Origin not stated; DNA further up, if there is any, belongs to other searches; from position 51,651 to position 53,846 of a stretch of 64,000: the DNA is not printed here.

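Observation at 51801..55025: Translationally coupled pair: lipoprotein with collagen-like/poly-Gly tail and a membrane-anchored helical-repeat protein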

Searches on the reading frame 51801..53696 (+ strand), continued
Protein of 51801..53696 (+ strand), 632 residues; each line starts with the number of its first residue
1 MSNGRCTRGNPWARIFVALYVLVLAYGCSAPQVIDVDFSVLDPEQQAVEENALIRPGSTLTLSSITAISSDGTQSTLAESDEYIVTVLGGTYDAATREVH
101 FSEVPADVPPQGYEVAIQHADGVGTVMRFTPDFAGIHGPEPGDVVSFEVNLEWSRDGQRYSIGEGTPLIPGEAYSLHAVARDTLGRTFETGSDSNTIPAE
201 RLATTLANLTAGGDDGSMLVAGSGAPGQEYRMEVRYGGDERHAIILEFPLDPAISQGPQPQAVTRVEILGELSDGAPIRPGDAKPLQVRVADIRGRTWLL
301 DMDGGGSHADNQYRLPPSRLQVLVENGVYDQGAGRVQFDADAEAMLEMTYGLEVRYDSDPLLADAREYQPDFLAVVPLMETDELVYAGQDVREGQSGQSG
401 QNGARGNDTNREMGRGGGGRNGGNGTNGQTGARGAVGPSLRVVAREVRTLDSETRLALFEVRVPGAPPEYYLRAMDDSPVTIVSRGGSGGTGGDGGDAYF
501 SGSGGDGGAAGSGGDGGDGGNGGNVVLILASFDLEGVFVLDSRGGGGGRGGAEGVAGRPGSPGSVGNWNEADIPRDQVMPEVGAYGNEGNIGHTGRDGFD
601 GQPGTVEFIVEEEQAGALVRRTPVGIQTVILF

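Call 31: search_protein_families(library=pfam, proteins=[L003:13313-14230:+, L003:14230-15312:+, L001:6820-7890:+, L004:8057-8893:+, L005:8921-9934:+, L005:7762-8832:+], max_evalue=5)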
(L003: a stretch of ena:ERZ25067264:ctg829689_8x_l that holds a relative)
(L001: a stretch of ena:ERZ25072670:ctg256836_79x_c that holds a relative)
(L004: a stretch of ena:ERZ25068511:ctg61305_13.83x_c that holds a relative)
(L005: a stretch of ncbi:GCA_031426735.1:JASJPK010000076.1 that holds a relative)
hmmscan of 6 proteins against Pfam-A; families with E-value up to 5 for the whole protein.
L003:13313-14230:+ (306 aa): 3 families
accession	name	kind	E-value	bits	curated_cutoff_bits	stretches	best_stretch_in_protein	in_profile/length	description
PF01618.21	MotA_ExbB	-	8.6e-10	38.9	22.9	1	173-277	26-122/127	MotA/TolQ/ExbB proton channel family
PF09534.15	Trp_oprn_chp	-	0.044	14.1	29.6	1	42-76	67-101/180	Tryptophan-associated transmembrane protein (Trp_oprn_chp)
PF08229.16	SHR3_chaperone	-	0.25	10.8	25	0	85-114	55-84/188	ER membrane protein SH3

L003:14230-15312:+ (361 aa): 6 families
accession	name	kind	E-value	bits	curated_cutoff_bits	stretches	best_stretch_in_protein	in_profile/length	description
PF00092.34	VWA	-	1e-10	42.5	23.8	1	174-342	1-155/174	von Willebrand factor type A domain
PF13519.12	VWA_2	-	6.1e-09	36.9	27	1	175-294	1-106/107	von Willebrand factor type A domain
PF25106.1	VWA_4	-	1.8e-08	34.6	27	1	175-306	2-116/169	von Willebrand factor A domain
PF13768.12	VWA_3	-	0.00086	19.8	27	1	174-344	2-152/155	von Willebrand factor type A domain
PF00362.24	Integrin_beta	-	0.014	15.5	24.8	1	174-232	7-65/248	Integrin beta chain VWA domain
PF24909.1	vWA_SIBA-E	-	0.019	14.9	27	1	168-223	31-86/284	Integrin beta-like protein A-E, vWA-like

L001:6820-7890:+ (357 aa): 6 families
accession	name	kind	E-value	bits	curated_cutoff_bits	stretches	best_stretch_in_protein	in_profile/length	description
PF00092.34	VWA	-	2.2e-12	48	23.8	1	170-338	1-155/174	von Willebrand factor type A domain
PF25106.1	VWA_4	-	1.2e-09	38.4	27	1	171-300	2-114/169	von Willebrand factor A domain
PF13519.12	VWA_2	-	5.8e-08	33.8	27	1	171-290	1-106/107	von Willebrand factor type A domain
PF13768.12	VWA_3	-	4.9e-06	27.1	27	1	170-340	2-152/155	von Willebrand factor type A domain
PF00362.24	Integrin_beta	-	0.0004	20.6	24.8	1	170-290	7-145/248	Integrin beta chain VWA domain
PF19895.4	DUF6368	-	0.031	14.8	25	1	233-336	15-106/184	Family of unknown function (DUF6368)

L004:8057-8893:+ (279 aa): 3 families
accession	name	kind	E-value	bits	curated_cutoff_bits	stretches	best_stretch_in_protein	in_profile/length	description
PF01618.21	MotA_ExbB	-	2.8e-08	34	22.9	1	144-252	22-122/127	MotA/TolQ/ExbB proton channel family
PF02687.27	FtsX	-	0.0068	16.9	25.5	1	180-246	53-112/120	FtsX-like permease C-terminal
PF13273.12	DUF4064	-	1.4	9.6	32.1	1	180-239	7-82/102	Protein of unknown function (DUF4064)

L005:8921-9934:+ (338 aa): 2 families
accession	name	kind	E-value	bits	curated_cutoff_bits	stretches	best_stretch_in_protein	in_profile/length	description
PF16548.10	FlgT_N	-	0.00018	22.4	28.8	1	33-119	4-87/87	Flagellar assembly protein T, N-terminal domain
PF11559.13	ADIP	-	0.22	12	34.3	1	277-324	91-138/151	Afadin- and alpha -actinin-Binding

L005:7762-8832:+ (357 aa): 10 families
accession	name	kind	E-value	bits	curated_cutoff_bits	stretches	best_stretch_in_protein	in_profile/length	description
PF04773.18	FecR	-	5.6e-13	49.6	24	1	67-156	1-88/97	FecR protein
PF13174.12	TPR_6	-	7.8e-05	23.5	26.3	1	308-338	2-32/33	Tetratricopeptide repeat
PF13371.12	TPR_9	-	0.0039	17.6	35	1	313-350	36-73/73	Tetratricopeptide repeat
PF14559.12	TPR_19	-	0.011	16.5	25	0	316-342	35-62/68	Tetratricopeptide repeat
PF13428.12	TPR_14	-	0.023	15.8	23.5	1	236-260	6-30/44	Tetratricopeptide repeat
PF13525.12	YfiO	-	0.032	14.4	25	1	307-346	6-45/203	Outer membrane lipoprotein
PF13424.12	TPR_12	-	0.18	12.4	30.1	1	229-260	43-74/77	Tetratricopeptide repeat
PF07719.23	TPR_2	-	0.21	12.2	27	2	308-334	3-29/34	Tetratricopeptide repeat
PF13432.12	TPR_16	-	0.5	11.3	32.7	1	310-338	1-29/65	Tetratricopeptide repeat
PF07721.20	TPR_4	-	2.3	9.5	27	0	238-251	8-21/26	Tetratricopeptide repeat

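Call 32: search_protein_families(library=padloc, proteins=[window:51801-53696:+, L003:13313-14230:+, L003:14230-15312:+], max_evalue=1)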
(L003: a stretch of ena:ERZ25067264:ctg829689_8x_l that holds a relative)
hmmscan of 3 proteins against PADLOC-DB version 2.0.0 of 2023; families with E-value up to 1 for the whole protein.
window:51801-53696:+ (632 aa): 0 families

L003:13313-14230:+ (306 aa): 14 families
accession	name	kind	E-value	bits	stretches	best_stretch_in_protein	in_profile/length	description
PDLC00602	ZorA1|ZorA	-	4.5e-07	27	1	205-275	137-203/648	MotA/ExbB/TolQ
PDLC00635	ZorA2|ZorA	-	6.3e-07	26.8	1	193-283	43-126/505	MotA/ExbB/TolQ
PDLC00597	ZorA1|ZorA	-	2.5e-06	24.5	1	152-279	66-190/683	MotA/ExbB/TolQ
PDLC00648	ZorA3|ZorA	-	5.3e-06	23.4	1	197-267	106-177/692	MotA/ExbB/TolQ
PDLC00640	ZorA2|ZorA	-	2.3e-05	21.3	1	194-285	43-130/590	MotA/ExbB/TolQ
PDLC00647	ZorA3|ZorA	-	3.7e-05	20.4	1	198-265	113-181/780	MotA/ExbB/TolQ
PDLC00596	ZorA1|ZorA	-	4.2e-05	20.5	1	194-276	156-234/583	MotA/ExbB/TolQ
PDLC00636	ZorA2|ZorA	-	4.8e-05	20.4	1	200-276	46-115/461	MotA/ExbB/TolQ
PDLC00650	ZorA3|ZorA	-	0.00012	18.7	1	198-268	108-179/1063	MotA/ExbB/TolQ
PDLC00649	ZorA3|ZorA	-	0.00012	18.6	1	196-268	106-179/698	MotA/ExbB/TolQ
PDLC00595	ZorA1|ZorA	-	0.00048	17.1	1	187-278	129-220/487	MotA/ExbB/TolQ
PDLC00638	ZorA2|ZorA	-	0.00061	16.7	1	195-292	45-137/545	MotA/ExbB/TolQ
PDLC00601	ZorA1|ZorA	-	0.0012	15.6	1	203-268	142-206/699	MotA/ExbB/TolQ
PDLC00605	ZorA1|ZorA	-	0.0047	13.3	1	205-264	174-233/700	MotA/ExbB/TolQ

L003:14230-15312:+ (361 aa): 0 families

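Call 33: predict_structure(alignment_id=A2)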
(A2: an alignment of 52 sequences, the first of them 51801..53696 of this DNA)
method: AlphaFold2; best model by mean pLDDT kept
length: 632 residues; sequences in the alignment: 52
mean_pLDDT: 87.0   pTM: 0.59
mean pLDDT of the five models: 87.0, 86.8, 86.7, 86.3, 85.3
residues with pLDDT >= 90: 350; 70-90: 215; 50-70: 57; < 50: 10
segments of 3 or more residues with pLDDT < 50: 1-8
pLDDT, mean of each block of 10 residues (from residue 1): 43 72 59 83 87 89 86 78 87 90 88 89 88 88 92 88 90 92 92 85 90 80 78 90 91 91 95 92 95 94 88 93 96 93 92 95 95 92 93 91 68 64 90 95 94 93 93 93 95 89 76 95 94 90 95 89 68 68 79 93 93 87 90 85
secondary structure, 60 per line:
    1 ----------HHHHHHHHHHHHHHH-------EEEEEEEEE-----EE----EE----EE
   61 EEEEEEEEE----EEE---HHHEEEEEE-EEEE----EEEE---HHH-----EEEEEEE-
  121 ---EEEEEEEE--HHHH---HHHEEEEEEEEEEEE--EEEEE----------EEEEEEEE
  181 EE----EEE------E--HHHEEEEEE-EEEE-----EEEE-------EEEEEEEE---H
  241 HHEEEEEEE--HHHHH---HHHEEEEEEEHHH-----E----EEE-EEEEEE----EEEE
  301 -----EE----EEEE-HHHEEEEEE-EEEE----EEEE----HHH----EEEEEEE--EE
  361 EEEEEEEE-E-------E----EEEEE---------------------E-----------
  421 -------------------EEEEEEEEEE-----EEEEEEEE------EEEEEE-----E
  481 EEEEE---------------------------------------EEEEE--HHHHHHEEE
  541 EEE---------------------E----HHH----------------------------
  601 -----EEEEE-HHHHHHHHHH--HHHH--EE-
elements in order: H11-25 E33-41 E59-69 E74-76 E83-88 E90-93 E98-101 E113-119 E124-131 H134-137 E144-155 E158-162 E173-182 E187-189 E202-207 E209-212 E218-221 E229-236 E243-249 H252-256 E263-269 E283-285 E287-292 E297-300 E312-315 E320-325 E327-330 E335-338 E350-356 E359-368 E383-387 E440-449 E455-462 E469-474 E480-485 E525-529 H532-537 E538-543 E606-610 H612-621 H624-627

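Call 35: fold_search(model_id=the predicted structure, library=pdb)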
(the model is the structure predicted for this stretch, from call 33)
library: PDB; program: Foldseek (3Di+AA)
matches with E <= 10: 1276; with E <= 0.001: 78
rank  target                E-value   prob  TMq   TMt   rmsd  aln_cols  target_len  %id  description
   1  6e6b_B                2.4e-06  1.00  0.13  0.13  32.2       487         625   10  Crystal structure of the Protocadherin GammaB4 extracellular domain (released 2019-04-10)
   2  5szr_B                3.8e-06  1.00  0.14  0.19  30.0       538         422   11  Protocadherin Gamma B2 extracellular cadherin domains 3-6 (released 2016-10-19)
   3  5t9t_A                4.1e-06  0.99  0.13  0.14  33.5       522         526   11  Protocadherin Gamma B2 extracellular cadherin domains 1-5 (released 2016-10-19)
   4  5szr_A                4.6e-06  0.99  0.14  0.19  31.0       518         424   11  Protocadherin Gamma B2 extracellular cadherin domains 3-6 (released 2016-10-19)
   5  6e6b_A                5.0e-06  0.99  0.13  0.13  31.8       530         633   11  Crystal structure of the Protocadherin GammaB4 extracellular domain (released 2019-04-10)
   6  5szn_A                8.0e-06  1.00  0.14  0.16  29.3       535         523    9  Protocadherin gamma A9 extracellular cadherin domains 1-5 (released 2016-10-19)
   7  8opr_A                1.3e-05  1.00  0.15  0.15  29.1       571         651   10  Structure of the EA1 surface layer of Bacillus anthracis (released 2023-11-08)
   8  5oj6_B                1.5e-05  0.99  0.13  0.12  24.9       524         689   10  Crystal structure of the chicken MDGA1 ectodomain in complex with the human neuroligin 1 (NL1(-A-B)) cholinesterase do (released 2017-08-23)
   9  6vg4_A                1.8e-05  1.00  0.13  0.12  15.6       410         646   13  Human protocadherin 10 ectodomain (released 2020-03-11)
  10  5oj2_A                1.8e-05  0.98  0.12  0.11  21.2       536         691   10  Crystal structure of the chicken MDGA1 ectodomain (released 2017-08-23)
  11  7sz8_B                2.5e-05  0.99  0.14  0.18  34.5       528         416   10  Crystal structure of human CELSR1 EC4-7 (released 2022-12-14)
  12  5iry_A                2.7e-05  0.99  0.14  0.16  21.4       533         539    7  Crystal structure of human Desmocollin-1 ectodomain (released 2016-06-22)
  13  5v5x_A                3.1e-05  0.98  0.14  0.18  28.7       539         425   10  Protocadherin gammaB7 EC3-6 cis-dimer structure (released 2017-11-01)
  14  5k70_A                3.4e-05  1.00  0.13  0.20  20.4       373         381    9  Sidekick-2 immunoglobulin domains 1-4 H18R/N22S mutant (released 2016-09-28)
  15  5oj2_B                3.4e-05  0.98  0.12  0.11  23.6       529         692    9  Crystal structure of the chicken MDGA1 ectodomain (released 2017-08-23)
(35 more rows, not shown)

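Call 48: search_protein_families(library=pfam, alignment_id=A2, max_evalue=1)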
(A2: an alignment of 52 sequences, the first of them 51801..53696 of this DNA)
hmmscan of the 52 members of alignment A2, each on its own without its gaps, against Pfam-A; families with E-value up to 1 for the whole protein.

A. member 1, window:51801-53696:+ (632 aa): 1 family
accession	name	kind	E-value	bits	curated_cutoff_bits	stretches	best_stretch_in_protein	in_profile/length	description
PF21722.4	Gly_rich_2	-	0.013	16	24.3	1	386-436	163-221/226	Glycine-rich domain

B. families by the number of members that match (of 52 scanned): 14 families
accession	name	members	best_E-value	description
PF01391.23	Collagen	13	0.0025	Collagen triple helix repeat (20 copies)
PF21834.1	DUF6894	2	0.0031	Domain of unknown function (DUF6894)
PF24388.1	Permuted_GreAB-C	2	0.01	Permuted GreAB-C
PF21722.4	Gly_rich_2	2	0.013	Glycine-rich domain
PF02018.23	CBM_4_9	2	0.047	Carbohydrate binding domain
PF22959.3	Ig_NUP210_15th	1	0.0081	NUP210 Ig-like domain 15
PF23186.1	DUF7059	1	0.016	Domain of unknown function (DUF7059)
PF15657.11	Tox-HNH-EHHH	1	0.055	HNH/Endo VII superfamily nuclease toxins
PF21996.1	HisZ-like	1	0.088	Histidyl-tRNA synthetase HisZ, C-terminal domain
PF03867.19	FTZ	1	0.13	Fushi tarazu (FTZ), N-terminal region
PF16640.11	Big_3_5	1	0.18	Bacterial Ig-like domain (group 3)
PF00041.27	fn3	1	0.19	Fibronectin type III domain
PF17802.7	SpaA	1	0.2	Prealbumin-like fold domain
PF21231.2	GH141_M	1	0.21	GH141 insertion domain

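Call 50: find_encoding_contigs(protein=P0050, flank=8000, max_places=1)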
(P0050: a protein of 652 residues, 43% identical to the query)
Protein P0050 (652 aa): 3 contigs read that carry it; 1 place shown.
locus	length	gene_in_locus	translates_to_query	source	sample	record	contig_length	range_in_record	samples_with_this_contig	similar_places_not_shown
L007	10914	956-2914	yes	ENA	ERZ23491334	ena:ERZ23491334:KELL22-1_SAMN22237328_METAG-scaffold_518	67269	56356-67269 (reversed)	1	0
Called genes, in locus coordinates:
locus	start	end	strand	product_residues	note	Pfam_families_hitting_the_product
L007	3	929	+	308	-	?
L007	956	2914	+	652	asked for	-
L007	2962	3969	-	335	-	PF00656:Peptidase_C14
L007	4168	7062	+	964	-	PF01565:FAD_binding_4, PF02913:FAD-oxidase_C, PF13183:Fer4_8, PF13534:Fer4_17, PF02754:CCG (faint)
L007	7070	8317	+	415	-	PF00291:PALP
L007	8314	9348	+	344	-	PF00296:Bac_luciferase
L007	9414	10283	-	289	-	PF03976:PPK2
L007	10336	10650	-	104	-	PF21247:Fic-like_C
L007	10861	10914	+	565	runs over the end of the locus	PF03485:Arg_tRNA_synt_N, PF00750:tRNA-synt_1d, PF05746:DALR_1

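Call 51: find_encoding_contigs(protein=P0051, flank=8000, max_places=1)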
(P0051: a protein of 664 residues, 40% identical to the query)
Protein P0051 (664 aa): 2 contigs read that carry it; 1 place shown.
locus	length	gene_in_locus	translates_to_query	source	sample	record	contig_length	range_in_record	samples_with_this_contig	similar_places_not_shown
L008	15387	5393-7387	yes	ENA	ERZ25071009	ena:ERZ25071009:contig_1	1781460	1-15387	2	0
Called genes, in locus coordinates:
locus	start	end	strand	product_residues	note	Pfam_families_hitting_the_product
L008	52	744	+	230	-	PF17837:4PPT_N, PF01648:ACPS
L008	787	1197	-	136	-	PF01850:PIN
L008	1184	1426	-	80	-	-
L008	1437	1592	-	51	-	-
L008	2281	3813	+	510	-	PF00069:Pkinase, PF07714:PK_Tyr_Ser-Thr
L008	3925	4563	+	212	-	PF00498:FHA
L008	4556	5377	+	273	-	PF13672:PP2C_2, PF07228:SpoIIE (faint)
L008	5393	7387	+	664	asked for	-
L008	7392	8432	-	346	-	-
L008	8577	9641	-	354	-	PF13576:Pentapeptide_3 (faint), PF00805:Pentapeptide (weak), PF13599:Pentapeptide_4 (faint), PF00805:Pentapeptide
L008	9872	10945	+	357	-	-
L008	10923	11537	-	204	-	-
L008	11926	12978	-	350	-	PF00389:2-Hacid_dh, PF02826:2-Hacid_dh_C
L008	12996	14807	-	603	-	PF00501:AMP-binding, PF13193:AMP-binding_C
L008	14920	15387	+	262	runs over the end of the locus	PF03328:HpcH_HpaI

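Call 52: find_encoding_contigs(protein=P0045, flank=8000, max_places=1)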
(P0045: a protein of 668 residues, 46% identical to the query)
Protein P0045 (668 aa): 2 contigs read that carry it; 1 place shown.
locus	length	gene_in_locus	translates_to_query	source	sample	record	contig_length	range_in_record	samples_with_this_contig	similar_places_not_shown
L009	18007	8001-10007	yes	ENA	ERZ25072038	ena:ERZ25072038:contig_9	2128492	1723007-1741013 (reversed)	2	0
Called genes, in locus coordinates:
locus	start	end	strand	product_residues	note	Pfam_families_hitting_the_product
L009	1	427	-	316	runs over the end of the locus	PF00589:Phage_integrase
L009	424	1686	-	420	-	PF02899:Phage_int_SAM_1 (faint), PF00589:Phage_integrase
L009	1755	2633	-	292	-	PF22483:Mu-transpos_C_2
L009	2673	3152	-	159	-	-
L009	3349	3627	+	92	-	PF01527:HTH_Tnp_1, PF13518:HTH_28 (weak)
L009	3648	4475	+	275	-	PF13276:HTH_21, PF00665:rve, PF24764:rva_4 (weak), PF13683:rve_3, PF13333:rve_2 (weak)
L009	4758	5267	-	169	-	-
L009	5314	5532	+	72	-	-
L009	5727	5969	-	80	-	PF13276:HTH_21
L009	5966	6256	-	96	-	-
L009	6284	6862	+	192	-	PF25137:ADH_Fe_C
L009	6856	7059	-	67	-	-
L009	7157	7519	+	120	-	-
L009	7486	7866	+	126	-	PF01323:DSBA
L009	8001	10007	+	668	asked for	-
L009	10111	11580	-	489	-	-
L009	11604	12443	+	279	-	PF01618:MotA_ExbB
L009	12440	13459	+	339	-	-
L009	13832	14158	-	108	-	PF13560:HTH_31 (weak), PF01381:HTH_3 (weak)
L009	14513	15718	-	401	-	PF00364:Biotin_lipoyl, PF02817:E3_binding, PF00198:2-oxoacid_dh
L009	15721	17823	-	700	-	PF00676:E1_dh, PF02779:Transket_pyr, PF02780:Transketolase_C, PF17147:PFOR_II (weak)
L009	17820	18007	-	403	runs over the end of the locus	PF00355:Rieske, PF00848:Ring_hydroxyl_A, PF19112:VanA_C (faint)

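Call 53: find_encoding_contigs(protein=P0022, flank=8000, max_places=1)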
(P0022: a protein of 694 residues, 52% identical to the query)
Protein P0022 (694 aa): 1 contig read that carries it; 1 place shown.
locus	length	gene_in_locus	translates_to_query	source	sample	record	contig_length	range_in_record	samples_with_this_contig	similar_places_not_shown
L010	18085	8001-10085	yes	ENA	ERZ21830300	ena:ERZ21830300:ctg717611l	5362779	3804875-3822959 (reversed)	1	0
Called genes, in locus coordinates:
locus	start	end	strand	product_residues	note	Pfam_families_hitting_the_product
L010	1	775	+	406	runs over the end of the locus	-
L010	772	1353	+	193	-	-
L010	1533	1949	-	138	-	-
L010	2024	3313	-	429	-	PF13808:DDE_Tnp_1_assoc (weak), PF01609:DDE_Tnp_1 (weak)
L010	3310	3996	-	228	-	-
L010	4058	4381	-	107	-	-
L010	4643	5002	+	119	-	-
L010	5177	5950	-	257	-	-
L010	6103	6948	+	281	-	PF01618:MotA_ExbB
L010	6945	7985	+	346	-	PF00092:VWA, PF13519:VWA_2, PF25106:VWA_4 (weak)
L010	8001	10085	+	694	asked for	-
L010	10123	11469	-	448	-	-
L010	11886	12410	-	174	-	PF05685:Uma2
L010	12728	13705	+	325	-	PF14261:DUF4351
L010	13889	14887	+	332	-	PF14261:DUF4351 (weak)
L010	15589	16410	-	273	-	PF05685:Uma2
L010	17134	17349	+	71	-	-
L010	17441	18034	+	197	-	-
